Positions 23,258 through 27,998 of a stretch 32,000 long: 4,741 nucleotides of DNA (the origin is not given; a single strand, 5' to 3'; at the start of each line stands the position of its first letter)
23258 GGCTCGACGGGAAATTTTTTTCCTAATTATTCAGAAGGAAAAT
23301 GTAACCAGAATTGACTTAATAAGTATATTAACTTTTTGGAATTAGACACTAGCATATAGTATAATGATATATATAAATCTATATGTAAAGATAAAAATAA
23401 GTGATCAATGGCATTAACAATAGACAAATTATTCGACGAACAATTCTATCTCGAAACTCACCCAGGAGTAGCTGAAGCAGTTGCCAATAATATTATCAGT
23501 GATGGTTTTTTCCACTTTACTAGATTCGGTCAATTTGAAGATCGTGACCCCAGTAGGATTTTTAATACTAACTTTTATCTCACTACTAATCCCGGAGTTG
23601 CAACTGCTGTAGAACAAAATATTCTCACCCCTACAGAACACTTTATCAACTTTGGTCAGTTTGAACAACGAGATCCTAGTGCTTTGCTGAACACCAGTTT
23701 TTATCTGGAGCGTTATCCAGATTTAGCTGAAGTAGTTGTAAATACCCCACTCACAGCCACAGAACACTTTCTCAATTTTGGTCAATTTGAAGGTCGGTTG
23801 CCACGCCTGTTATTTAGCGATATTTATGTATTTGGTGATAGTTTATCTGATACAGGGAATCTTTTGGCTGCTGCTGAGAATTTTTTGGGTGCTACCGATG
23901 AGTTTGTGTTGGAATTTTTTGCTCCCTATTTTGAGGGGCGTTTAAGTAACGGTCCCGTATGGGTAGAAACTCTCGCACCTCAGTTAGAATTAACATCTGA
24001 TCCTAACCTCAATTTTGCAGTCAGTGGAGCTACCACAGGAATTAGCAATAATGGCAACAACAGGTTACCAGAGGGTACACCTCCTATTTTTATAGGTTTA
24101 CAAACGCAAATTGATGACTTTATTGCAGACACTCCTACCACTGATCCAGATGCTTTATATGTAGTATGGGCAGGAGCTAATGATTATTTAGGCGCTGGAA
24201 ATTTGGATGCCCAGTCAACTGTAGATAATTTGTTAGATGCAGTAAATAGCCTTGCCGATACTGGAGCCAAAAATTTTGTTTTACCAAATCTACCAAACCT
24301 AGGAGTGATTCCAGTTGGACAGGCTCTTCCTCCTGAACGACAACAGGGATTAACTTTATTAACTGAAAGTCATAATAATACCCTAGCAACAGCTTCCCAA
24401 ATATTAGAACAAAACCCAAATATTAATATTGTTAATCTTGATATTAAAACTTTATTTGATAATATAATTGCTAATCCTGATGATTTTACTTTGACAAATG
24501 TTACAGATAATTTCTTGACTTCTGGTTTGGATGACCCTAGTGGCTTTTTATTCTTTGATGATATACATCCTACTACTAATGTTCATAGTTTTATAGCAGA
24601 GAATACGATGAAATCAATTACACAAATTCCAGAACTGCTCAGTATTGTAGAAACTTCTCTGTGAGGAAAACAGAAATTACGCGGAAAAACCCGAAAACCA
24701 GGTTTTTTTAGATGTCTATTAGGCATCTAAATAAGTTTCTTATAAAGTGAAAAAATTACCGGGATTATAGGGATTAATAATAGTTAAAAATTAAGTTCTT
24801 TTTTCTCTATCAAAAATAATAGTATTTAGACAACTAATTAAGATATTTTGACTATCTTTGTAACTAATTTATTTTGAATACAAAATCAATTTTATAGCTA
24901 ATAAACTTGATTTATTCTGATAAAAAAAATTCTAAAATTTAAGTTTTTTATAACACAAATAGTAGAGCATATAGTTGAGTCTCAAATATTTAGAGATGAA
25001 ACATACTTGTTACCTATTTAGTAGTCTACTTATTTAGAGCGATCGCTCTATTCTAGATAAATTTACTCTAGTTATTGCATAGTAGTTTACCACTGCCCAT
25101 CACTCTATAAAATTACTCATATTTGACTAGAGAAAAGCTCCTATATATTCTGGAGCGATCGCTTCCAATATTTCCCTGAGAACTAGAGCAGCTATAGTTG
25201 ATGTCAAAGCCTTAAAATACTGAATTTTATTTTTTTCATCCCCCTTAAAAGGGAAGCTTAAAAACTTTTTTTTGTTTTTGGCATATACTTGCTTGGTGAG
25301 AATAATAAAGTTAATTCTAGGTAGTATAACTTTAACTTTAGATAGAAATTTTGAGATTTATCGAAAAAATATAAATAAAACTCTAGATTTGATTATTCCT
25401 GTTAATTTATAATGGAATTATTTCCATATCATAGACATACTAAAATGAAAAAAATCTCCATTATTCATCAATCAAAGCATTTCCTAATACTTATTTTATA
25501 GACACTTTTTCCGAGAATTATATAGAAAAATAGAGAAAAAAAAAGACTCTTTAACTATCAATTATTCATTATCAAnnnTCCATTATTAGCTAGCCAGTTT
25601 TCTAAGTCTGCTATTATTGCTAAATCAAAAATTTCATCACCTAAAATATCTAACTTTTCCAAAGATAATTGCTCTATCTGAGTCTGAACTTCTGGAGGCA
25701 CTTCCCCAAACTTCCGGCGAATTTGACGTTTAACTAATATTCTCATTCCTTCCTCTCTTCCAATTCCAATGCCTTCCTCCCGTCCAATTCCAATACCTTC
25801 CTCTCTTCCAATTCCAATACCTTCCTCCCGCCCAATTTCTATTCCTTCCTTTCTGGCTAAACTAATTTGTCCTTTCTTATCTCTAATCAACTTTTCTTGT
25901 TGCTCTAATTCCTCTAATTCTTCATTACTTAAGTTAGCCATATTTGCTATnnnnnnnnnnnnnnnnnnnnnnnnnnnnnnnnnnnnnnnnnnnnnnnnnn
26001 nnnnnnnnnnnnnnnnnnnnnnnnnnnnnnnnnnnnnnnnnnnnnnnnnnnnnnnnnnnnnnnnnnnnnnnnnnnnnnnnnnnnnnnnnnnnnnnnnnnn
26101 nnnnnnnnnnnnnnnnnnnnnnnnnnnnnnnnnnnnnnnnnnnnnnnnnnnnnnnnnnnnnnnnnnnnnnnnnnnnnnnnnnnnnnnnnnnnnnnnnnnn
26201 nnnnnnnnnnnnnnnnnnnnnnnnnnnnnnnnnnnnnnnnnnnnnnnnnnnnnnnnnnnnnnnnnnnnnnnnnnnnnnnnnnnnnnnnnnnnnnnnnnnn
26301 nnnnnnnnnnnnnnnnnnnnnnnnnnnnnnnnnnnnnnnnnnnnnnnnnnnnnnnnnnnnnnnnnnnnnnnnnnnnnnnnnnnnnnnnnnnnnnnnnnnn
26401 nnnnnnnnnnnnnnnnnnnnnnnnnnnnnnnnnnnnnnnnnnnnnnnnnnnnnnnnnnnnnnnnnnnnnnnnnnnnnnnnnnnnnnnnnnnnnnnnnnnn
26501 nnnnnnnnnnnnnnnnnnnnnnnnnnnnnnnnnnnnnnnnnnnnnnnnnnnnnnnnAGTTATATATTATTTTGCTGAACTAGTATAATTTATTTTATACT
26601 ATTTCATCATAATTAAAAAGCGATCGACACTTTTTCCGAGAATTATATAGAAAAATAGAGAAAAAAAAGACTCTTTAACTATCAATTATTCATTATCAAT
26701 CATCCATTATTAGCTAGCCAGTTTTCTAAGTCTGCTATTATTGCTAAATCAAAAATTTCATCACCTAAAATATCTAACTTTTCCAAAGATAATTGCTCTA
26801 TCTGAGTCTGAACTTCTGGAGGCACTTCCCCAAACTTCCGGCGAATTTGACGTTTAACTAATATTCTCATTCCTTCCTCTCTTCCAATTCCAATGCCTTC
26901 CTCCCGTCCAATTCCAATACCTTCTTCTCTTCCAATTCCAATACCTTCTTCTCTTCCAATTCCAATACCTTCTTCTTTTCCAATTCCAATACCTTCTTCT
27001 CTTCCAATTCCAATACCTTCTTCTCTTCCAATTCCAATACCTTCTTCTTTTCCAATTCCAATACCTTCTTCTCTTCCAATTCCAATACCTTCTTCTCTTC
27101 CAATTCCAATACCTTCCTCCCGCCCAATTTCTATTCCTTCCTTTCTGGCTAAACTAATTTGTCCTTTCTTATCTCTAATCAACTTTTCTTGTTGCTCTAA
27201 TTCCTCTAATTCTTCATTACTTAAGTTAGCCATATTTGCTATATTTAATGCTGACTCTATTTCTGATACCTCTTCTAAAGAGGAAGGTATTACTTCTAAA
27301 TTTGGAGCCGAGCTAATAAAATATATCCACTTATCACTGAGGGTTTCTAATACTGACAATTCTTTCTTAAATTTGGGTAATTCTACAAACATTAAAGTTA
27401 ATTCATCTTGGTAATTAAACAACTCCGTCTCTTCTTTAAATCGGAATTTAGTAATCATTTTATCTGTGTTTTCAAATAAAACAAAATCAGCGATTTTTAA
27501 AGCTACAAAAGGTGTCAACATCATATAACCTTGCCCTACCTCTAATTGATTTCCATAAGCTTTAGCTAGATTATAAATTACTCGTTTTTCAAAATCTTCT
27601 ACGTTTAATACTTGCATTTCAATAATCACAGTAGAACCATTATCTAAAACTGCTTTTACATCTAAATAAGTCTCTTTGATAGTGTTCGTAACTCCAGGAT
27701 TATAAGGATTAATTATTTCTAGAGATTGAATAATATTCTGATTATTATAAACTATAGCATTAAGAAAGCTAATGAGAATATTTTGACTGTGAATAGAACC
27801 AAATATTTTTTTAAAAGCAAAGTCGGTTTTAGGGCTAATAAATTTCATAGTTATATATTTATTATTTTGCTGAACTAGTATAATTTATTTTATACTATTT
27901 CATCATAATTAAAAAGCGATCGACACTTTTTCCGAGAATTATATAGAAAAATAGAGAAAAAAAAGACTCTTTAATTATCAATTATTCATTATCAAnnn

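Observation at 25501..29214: Recent head-to-tail triplication of an Rpn-like PD-(D/E)XK + DUF4351 gene in which the only large difference between copies is repeat number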

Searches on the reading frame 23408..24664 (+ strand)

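Call 9: search_protein_families(library=pfam, proteins=[window:23408-24664:+], max_evalue=0.001)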
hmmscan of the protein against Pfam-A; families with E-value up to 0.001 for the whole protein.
window:23408-24664:+ (418 aa): 1 family
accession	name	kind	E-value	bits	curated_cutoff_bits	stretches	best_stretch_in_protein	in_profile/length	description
PF00657.28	Lipase_GDSL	-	4.1e-21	76.5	23.6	1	139-398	1-206/208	GDSL-like Lipase/Acylhydrolase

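Call 49: search_protein_families(library=padloc, proteins=[window:23408-24664:+], max_evalue=0.01)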
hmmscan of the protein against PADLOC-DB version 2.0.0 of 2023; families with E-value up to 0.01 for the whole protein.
window:23408-24664:+ (418 aa): 0 families

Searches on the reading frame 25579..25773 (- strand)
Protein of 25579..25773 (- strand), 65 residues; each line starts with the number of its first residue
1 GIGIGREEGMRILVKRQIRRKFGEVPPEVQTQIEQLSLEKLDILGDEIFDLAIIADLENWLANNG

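Call 85: search_protein_representatives(protein=window:25579-25773:-)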
Query: 65 residues. Proteins with E-value up to 0.001 (for the whole library): 1199; up to 1e-10: 27; up to 1e-30: 1. The best 150 are listed.
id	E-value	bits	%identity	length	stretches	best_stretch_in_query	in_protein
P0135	5.8e-31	121.0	94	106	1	1-65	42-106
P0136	2.7e-21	90.5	85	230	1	1-61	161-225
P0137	2.5e-20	87.5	79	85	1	1-62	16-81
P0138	8.8e-19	82.6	77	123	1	3-62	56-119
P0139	2.2e-17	78.2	78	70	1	14-63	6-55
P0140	2.3e-17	78.1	75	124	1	2-62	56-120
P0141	9.9e-16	73.0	35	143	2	11-61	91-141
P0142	2.2e-15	71.9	66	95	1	3-65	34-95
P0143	3.7e-15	71.2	41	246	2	11-62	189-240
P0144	1.1e-13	66.6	33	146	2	7-62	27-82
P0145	1.3e-13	66.4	42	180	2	11-64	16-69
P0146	1.4e-13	66.2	34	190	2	12-64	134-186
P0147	2.0e-13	65.8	64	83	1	5-63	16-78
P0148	3.1e-13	65.2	65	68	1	9-62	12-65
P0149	7.9e-13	63.9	36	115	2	7-63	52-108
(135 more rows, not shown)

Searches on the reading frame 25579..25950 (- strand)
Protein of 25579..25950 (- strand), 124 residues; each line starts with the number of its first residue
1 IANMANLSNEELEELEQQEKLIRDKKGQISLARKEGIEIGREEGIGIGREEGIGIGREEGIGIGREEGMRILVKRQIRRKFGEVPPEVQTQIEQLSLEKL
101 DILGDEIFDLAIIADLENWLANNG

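Call 61: predict_structure(alignment_id=A2)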
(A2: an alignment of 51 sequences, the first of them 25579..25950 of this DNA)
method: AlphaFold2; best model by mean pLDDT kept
length: 124 residues; sequences in the alignment: 51
mean_pLDDT: 63.4   pTM: 0.45
mean pLDDT of the five models: 63.4, 63.3, 63.1, 61.9, 61.5
residues with pLDDT >= 90: 5; 70-90: 52; 50-70: 12; < 50: 55
segments of 3 or more residues with pLDDT < 50: 1-12, 22-62
pLDDT, mean of each block of 10 residues (from residue 1): 41 51 47 38 38 39 67 85 85 88 88 89 81
secondary structure, 60 per line:
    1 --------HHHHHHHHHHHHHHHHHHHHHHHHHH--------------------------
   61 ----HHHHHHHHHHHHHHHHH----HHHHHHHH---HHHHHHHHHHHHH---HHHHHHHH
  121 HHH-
elements in order: H9-34 H65-81 H86-93 H97-109 H113-123

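Call 63: fold_search(model_id=the predicted structure, library=pdb)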
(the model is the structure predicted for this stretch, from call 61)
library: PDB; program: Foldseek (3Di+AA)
matches with E <= 10: 96; with E <= 0.001: 0
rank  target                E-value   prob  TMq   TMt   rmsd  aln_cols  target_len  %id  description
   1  5ckw_A                4.5e+00  0.06  0.18  0.08   9.0        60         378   15  Crystal structure of LegK4_AMPPNP Kinase (released 2015-10-14)
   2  7mw3_B                4.5e+00  0.05  0.17  0.03  12.6        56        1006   11  Structure of the SARS-CoV-2 Spike trimer with two RBDs down in complex with the Fab fragment of human neutralizing ant (released 2022-03-16)
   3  6u7h_A                4.5e+00  0.04  0.16  0.03  13.3        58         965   16  Cryo-EM structure of the HCoV-229E spike glycoprotein (released 2019-11-13)
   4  9jmn_A                4.8e+00  0.05  0.17  0.03  12.8        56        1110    9  Cryo-EM structure of CN-HedgehogCoV (HKU31/Erinaceus amurensis/China/2014) S-trimer in a locked-1 conformation (released 2025-06-18)
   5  8xlv_A                5.4e+00  0.04  0.16  0.03  13.5        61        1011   11  Cryo-EM structure of SARS-CoV-2 Omicron BA.2.86 spike protein(6P), 1-RBD-up state (released 2024-07-03)
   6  9elk_A                5.4e+00  0.04  0.17  0.03  13.6        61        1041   11  Cryo-EM structure of SARS-CoV-2 Omicron JN.1.11+Q493E+S31deletion spike protein (closed state) (released 2025-06-04)
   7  7q9i_A                5.4e+00  0.04  0.16  0.03  13.4        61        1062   10  Beta-43 fab in complex with SARS-CoV-2 beta-Spike glycoprotein (released 2021-12-15)
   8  7lws_A                5.7e+00  0.04  0.16  0.03  12.7        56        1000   11  UK (B.1.1.7) SARS-CoV-2 S-GSAS-D614G variant spike protein in the 3-RBD-down conformation (released 2021-03-31)
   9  9cre_A                5.7e+00  0.04  0.16  0.03  12.7        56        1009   11  Cryo-EM structure of SARS-CoV-2 Spike Proteins on intact virions: Alpha (B.1.1.7) variant 3 closed RBDs (released 2024-11-27)
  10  9crc_A                5.7e+00  0.04  0.16  0.03  13.6        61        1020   10  Cryo-EM structure of SARS-CoV-2 Spike Proteins on intact virions: B.1 variant 3 closed RBDs (released 2024-11-27)
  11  7q9p_B                5.7e+00  0.03  0.16  0.03  14.5        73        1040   10  Beta-06 fab in complex with SARS-CoV-2 beta-Spike glycoprotein (released 2021-12-15)
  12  9d8h_A                5.7e+00  0.02  0.16  0.03  11.3        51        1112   14  JN.1 SARS-COV-2 Spike 3-down conformation (released 2025-10-29)
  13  2cra_MODEL_1_A        6.1e+00  0.06  0.19  0.29   8.7        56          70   20  Solution structure of the homeobox domain of human homeo box B13 (released 2005-11-20)
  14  7tge_C                6.1e+00  0.04  0.17  0.04  13.8        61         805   11  SARS-CoV-2 Omicron 1-RBD down Spike Protein Trimer without the P986-P987 stabilizing mutations (S-GSAS-Omicron) (released 2022-03-09)
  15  9d8i_C                6.1e+00  0.03  0.18  0.03  13.8        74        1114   11  JN.1 SARS-COV-2 Spike 1-up conformation (released 2025-10-29)
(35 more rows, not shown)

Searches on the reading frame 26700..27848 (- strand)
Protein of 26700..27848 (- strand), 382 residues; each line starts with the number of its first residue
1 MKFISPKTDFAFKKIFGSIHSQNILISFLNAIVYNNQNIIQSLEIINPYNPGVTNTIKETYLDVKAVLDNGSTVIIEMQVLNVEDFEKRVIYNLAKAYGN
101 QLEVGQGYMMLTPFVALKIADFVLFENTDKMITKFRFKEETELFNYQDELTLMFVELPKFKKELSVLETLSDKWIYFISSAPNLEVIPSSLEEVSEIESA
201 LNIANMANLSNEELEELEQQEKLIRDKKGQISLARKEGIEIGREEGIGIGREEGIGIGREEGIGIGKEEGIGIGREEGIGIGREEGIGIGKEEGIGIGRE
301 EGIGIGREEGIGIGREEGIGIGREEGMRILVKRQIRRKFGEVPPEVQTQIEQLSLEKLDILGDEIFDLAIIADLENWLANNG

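Call 12: find_encoding_contigs(protein=window:26700-27848:-, flank=10000, max_places=10)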
Protein window:26700-27848:- (382 aa): no gene with exactly this product is on record in the collection.
